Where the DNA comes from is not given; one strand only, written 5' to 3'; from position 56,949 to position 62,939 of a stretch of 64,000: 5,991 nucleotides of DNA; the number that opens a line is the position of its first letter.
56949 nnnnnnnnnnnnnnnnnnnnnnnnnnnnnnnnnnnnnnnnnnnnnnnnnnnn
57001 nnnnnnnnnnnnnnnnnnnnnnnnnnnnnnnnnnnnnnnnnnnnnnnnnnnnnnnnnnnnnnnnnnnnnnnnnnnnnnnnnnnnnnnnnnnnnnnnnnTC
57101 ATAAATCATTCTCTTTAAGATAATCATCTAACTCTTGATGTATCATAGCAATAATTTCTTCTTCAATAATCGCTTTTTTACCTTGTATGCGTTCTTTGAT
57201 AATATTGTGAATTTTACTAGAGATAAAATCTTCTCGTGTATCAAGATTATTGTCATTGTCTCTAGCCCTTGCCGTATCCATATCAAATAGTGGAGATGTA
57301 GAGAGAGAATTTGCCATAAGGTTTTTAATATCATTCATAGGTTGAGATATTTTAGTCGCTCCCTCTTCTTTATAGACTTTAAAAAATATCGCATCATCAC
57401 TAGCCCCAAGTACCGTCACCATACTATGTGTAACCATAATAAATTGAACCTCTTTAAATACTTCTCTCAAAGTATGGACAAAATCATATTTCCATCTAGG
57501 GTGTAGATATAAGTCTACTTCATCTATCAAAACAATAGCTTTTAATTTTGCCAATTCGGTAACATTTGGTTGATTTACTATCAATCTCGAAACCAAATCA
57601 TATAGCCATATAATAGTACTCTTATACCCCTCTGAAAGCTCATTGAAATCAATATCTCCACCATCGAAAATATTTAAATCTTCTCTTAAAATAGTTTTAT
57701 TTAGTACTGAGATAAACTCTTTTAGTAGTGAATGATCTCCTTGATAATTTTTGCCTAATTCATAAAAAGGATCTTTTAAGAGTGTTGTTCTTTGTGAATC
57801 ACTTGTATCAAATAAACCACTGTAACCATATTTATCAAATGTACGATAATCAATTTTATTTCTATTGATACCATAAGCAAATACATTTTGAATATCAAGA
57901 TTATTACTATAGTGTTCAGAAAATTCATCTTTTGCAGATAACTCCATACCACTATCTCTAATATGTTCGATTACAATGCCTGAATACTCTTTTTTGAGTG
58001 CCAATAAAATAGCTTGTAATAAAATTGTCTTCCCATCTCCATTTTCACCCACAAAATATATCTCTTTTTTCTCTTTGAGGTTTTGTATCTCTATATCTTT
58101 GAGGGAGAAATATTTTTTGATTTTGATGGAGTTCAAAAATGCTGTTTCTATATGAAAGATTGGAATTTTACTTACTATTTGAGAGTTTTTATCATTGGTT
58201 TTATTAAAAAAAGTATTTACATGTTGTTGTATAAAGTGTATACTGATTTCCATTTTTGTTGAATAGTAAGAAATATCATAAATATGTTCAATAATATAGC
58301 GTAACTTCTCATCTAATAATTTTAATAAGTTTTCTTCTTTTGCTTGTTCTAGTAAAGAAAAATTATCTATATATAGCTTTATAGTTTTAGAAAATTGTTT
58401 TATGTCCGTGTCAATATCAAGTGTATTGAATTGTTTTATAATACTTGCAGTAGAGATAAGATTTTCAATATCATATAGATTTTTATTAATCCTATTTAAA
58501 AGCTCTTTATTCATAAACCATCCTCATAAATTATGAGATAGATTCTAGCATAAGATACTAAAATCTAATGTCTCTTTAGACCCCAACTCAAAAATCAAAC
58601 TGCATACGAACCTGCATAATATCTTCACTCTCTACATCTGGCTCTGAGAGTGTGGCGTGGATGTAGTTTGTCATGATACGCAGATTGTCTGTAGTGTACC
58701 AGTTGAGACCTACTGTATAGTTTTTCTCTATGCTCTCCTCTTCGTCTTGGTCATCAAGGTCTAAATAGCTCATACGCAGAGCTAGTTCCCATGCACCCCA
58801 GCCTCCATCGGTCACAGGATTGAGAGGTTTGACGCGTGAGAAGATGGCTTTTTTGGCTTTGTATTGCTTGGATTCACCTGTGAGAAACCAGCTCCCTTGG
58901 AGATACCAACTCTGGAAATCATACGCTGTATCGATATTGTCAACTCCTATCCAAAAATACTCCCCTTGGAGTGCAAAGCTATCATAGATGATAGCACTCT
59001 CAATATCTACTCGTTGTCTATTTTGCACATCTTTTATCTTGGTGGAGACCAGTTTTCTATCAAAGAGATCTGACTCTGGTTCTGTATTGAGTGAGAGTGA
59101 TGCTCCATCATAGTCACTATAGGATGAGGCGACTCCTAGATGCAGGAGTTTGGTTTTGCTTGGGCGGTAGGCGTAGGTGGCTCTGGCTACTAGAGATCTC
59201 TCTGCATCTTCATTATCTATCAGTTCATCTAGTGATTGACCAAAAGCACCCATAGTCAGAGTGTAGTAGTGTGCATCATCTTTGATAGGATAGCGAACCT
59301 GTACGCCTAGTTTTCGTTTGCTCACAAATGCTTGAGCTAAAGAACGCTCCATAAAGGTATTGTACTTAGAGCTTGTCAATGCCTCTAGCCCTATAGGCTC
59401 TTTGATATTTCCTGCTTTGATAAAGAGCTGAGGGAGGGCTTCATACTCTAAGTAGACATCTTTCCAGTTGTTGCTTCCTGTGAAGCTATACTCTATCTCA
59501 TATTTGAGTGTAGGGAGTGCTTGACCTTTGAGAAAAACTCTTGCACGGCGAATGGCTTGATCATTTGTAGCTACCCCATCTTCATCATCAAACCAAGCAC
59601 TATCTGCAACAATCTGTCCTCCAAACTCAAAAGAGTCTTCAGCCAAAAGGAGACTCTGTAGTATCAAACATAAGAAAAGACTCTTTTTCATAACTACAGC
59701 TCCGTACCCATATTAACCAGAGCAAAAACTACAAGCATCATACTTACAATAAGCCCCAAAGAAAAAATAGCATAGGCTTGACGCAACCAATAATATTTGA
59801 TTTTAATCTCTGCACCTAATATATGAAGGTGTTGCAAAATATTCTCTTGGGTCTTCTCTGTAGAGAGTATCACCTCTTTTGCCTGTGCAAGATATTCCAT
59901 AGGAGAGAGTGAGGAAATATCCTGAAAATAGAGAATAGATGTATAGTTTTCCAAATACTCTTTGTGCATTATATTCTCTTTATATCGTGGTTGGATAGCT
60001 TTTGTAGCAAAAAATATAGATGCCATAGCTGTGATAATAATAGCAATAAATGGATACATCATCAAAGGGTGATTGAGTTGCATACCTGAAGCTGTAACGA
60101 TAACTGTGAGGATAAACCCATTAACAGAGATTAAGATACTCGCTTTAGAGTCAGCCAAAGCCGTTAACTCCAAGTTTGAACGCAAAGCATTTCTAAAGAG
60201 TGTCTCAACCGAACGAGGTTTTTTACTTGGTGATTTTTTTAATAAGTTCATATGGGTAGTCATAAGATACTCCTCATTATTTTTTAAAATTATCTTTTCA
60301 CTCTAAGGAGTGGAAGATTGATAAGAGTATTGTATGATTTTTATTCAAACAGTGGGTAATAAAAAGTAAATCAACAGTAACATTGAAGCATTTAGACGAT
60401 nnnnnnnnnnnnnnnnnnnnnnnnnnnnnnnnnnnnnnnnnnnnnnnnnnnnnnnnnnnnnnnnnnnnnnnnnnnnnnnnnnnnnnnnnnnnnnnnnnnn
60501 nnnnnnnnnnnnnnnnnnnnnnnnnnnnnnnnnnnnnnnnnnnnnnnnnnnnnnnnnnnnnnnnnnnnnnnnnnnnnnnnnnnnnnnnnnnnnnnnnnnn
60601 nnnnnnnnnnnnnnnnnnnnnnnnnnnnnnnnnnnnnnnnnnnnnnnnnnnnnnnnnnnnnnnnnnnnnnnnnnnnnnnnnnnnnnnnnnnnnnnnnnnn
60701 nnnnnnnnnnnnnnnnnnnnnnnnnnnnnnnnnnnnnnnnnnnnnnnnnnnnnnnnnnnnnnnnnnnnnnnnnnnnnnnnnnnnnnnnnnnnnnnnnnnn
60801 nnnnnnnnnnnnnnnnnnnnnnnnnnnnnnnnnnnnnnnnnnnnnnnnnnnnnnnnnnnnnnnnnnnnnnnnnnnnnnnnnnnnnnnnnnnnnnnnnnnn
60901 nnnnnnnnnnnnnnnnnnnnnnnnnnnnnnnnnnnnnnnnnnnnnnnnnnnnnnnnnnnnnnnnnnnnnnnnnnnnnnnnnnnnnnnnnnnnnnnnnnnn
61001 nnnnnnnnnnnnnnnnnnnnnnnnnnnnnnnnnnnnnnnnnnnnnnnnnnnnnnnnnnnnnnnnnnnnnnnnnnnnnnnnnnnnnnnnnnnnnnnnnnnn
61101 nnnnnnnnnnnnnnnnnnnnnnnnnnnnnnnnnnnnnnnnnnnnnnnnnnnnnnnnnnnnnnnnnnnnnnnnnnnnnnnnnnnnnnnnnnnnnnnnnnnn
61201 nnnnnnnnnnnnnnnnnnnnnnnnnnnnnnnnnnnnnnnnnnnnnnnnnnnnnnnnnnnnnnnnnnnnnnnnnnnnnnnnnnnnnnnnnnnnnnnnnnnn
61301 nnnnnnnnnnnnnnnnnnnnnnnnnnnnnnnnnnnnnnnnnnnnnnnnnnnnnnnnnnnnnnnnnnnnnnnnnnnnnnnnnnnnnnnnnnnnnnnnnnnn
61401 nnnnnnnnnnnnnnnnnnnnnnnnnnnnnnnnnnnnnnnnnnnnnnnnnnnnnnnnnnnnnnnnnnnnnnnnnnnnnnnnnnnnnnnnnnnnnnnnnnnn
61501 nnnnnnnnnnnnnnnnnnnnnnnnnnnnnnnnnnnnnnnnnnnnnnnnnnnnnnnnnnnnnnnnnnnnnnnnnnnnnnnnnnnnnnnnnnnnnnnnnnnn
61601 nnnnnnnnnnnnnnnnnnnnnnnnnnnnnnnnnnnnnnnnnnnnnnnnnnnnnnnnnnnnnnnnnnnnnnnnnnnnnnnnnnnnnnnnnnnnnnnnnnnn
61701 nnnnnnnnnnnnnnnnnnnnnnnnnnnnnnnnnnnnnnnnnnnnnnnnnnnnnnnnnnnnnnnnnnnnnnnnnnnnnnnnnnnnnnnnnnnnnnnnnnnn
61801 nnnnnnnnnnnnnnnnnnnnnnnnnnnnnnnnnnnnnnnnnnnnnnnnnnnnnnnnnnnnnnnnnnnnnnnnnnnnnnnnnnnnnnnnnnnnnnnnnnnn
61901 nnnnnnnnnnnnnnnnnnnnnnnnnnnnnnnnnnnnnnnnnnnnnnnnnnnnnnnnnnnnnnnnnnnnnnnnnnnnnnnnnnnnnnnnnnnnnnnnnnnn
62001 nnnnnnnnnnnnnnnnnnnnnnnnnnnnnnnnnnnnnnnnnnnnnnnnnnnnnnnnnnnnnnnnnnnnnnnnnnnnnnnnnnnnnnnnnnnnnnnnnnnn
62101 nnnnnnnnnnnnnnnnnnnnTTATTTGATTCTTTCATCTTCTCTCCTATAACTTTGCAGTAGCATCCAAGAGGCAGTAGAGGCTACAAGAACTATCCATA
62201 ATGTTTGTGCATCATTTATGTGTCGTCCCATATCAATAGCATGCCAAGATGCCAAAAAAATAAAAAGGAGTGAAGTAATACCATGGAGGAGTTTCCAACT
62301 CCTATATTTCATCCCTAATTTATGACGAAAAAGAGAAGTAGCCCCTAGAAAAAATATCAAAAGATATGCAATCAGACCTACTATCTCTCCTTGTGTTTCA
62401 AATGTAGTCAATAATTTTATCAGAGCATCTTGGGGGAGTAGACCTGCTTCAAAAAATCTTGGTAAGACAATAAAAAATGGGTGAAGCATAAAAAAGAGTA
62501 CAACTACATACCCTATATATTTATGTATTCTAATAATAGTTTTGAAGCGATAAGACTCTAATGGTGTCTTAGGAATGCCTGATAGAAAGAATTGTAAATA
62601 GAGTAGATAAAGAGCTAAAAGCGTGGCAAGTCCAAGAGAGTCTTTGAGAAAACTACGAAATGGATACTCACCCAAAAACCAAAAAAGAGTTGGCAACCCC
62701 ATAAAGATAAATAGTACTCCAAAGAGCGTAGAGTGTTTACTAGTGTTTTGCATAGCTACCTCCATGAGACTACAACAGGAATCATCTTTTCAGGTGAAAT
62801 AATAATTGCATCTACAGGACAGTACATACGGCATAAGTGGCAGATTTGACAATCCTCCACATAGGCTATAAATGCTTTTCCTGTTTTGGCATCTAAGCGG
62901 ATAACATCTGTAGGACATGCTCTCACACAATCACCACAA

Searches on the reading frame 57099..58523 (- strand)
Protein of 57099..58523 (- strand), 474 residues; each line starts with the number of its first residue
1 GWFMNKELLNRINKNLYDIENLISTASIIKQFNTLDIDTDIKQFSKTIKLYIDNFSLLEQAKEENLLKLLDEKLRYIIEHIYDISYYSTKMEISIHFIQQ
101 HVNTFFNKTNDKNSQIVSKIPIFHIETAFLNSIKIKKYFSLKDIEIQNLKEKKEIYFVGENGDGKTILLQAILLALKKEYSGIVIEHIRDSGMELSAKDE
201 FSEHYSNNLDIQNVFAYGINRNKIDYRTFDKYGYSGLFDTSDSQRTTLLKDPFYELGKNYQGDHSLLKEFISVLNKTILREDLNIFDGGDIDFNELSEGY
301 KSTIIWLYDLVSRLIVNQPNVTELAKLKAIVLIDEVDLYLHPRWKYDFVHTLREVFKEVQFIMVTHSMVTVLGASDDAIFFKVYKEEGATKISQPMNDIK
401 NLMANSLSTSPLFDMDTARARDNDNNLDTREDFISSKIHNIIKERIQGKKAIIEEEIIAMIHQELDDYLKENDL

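Call 36: search_protein_families(library=padloc, proteins=[window:57099-58523:-], max_evalue=0.00001)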
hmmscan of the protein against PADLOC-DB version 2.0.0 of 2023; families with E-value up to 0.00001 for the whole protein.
window:57099-58523:- (474 aa): 61 families (the best 25 are shown)
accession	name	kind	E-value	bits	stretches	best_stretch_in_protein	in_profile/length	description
PDLC00304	PtuA1|PtuA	-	2.8e-36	123.6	1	289-437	250-397/444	AAA ATPase domain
PDLC00287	PtuA1|PtuA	-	7.6e-35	118.6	1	292-459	404-577/584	AAA ATPase domain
PDLC00271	PtuA1|PtuA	-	1.6e-33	114.9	1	288-463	239-407/421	AAA ATPase domain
PDLC00301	PtuA1|PtuA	-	4.8e-32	109.5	1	266-428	220-382/429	AAA ATPase domain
PDLC00295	PtuA1|PtuA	-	1.1e-30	105.2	1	287-436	250-399/451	AAA ATPase domain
PDLC00292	PtuA1|PtuA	-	1.9e-29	100.6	1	287-437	501-648/726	AAA ATPase domain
PDLC00299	PtuA1|PtuA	-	1.6e-28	98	2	287-440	337-490/535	AAA ATPase domain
PDLC00288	PtuA1|PtuA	-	6.5e-28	95.7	1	291-432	516-654/733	AAA ATPase domain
PDLC00278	PtuA1|PtuA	-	8e-28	95.9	1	287-377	245-337/436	AAA ATPase domain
PDLC02913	ATPase_I-A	-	1.4e-27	95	2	287-440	323-473/508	-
PDLC00298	PtuA1|PtuA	-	5.3e-27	92.9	1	291-444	243-398/423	AAA ATPase domain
PDLC00310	PtuA1|PtuA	-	9.6e-25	85.5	1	288-371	249-334/443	AAA ATPase domain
PDLC00284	PtuA1|PtuA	-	1.4e-24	84.9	1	290-419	354-481/545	AAA ATPase domain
PDLC00267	PtuA1|PtuA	-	2.1e-24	84.5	1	292-371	250-329/438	AAA ATPase domain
PDLC00305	PtuA1|PtuA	-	3.7e-23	80.5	1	255-391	163-308/392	AAA ATPase domain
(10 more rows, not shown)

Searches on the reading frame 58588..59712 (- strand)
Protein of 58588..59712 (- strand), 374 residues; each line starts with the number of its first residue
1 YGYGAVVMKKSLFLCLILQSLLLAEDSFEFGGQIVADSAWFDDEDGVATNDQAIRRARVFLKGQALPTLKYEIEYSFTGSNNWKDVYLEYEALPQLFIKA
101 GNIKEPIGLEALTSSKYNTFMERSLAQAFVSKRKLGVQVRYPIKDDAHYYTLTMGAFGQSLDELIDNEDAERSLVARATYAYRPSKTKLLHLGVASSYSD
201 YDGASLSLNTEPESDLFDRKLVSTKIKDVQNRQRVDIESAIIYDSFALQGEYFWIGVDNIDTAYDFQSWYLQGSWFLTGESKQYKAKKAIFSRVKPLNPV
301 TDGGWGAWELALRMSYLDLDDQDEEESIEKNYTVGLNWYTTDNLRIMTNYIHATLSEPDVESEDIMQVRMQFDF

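Call 69: search_protein_families(library=pfam, proteins=[window:58588-59712:-], max_evalue=0.001)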
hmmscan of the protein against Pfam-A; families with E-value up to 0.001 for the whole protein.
window:58588-59712:- (374 aa): 1 family
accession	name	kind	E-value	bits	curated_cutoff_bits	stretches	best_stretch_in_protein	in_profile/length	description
PF07396.17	Porin_O_P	-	1.7e-56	192.5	20.9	1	29-374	2-370/370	Phosphate-selective porin O and P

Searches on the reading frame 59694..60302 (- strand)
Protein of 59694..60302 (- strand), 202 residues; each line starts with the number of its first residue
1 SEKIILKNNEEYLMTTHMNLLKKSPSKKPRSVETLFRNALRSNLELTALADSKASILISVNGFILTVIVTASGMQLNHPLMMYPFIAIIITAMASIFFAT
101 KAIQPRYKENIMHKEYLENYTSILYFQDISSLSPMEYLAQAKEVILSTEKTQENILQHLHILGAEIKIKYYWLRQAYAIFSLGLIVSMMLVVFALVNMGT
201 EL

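Call 69: search_protein_families(library=pfam, proteins=[window:59694-60302:-], max_evalue=0.001)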
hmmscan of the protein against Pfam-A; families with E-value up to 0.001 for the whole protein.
window:59694-60302:- (202 aa): 1 family
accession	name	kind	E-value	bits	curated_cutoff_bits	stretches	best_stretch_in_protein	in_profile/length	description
PF18967.5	PycTM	-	8.9e-17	61.9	27.2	1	78-183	6-107/107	Pycsar effector protein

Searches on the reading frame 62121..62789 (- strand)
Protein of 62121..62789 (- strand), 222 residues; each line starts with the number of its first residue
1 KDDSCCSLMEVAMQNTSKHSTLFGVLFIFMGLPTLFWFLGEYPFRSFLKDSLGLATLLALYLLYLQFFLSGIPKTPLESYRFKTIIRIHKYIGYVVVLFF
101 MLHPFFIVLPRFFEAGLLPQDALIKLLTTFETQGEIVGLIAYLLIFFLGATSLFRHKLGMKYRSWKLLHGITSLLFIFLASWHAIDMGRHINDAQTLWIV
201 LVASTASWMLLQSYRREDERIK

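Call 69: search_protein_families(library=pfam, proteins=[window:62121-62789:-], max_evalue=0.001)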
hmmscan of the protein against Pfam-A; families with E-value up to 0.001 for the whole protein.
window:62121-62789:- (222 aa): 1 family
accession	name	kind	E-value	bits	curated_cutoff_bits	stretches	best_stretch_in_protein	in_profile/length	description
PF01794.25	Ferric_reduct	-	1.2e-12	48.4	28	1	57-179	3-120/121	Ferric reductase like transmembrane component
